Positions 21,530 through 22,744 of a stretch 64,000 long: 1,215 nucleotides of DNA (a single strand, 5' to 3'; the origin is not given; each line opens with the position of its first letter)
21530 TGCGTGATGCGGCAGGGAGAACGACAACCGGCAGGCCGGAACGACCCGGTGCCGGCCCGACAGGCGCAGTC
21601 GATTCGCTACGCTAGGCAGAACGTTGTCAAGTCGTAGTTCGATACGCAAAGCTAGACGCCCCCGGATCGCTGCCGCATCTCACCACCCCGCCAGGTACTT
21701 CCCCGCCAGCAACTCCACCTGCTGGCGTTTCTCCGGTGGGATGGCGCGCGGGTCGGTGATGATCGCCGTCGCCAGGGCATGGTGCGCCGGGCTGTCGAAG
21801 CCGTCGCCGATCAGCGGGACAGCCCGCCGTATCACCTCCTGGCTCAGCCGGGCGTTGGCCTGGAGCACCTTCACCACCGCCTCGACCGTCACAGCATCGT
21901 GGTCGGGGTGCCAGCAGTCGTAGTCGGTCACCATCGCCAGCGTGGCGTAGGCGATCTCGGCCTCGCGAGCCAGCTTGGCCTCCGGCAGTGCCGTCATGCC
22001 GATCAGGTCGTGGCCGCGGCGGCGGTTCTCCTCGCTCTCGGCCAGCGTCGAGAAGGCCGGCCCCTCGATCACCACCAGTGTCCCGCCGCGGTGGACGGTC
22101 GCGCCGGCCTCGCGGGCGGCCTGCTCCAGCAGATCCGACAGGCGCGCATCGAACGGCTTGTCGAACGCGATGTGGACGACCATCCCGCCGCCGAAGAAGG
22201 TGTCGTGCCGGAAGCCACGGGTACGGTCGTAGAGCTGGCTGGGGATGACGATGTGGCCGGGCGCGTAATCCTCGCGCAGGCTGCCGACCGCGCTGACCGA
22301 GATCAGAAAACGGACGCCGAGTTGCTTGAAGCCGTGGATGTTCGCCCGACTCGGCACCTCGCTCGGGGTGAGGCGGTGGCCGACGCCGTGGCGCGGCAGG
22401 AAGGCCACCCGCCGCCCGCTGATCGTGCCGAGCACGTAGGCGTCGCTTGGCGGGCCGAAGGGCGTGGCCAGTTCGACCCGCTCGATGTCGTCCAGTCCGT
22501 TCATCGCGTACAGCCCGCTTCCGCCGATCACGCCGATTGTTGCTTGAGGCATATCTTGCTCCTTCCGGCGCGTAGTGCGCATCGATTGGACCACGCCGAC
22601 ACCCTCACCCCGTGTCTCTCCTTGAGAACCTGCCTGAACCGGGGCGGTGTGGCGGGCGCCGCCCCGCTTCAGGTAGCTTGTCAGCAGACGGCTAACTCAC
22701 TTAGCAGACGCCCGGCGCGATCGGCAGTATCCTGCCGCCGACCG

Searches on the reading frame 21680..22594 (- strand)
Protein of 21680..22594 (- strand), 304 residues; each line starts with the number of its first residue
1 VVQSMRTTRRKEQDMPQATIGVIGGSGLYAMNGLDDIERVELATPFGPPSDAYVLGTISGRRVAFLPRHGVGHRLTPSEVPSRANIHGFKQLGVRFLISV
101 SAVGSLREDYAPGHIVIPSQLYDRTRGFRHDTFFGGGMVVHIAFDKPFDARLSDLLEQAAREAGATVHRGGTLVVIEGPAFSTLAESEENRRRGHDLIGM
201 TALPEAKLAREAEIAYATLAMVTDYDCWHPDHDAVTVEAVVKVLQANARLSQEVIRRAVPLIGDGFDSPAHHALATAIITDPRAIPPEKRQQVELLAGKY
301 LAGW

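Call 33: search_protein_families(library=pfam, proteins=[window:21680-22594:-], max_evalue=0.0001)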
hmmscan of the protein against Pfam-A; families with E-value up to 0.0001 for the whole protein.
window:21680-22594:- (304 aa): 1 family
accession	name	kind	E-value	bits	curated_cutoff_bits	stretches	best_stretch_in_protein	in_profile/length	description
PF01048.26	PNP_UDP_1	-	3.8e-41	141.5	25.1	1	19-259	1-232/233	Phosphorylase superfamily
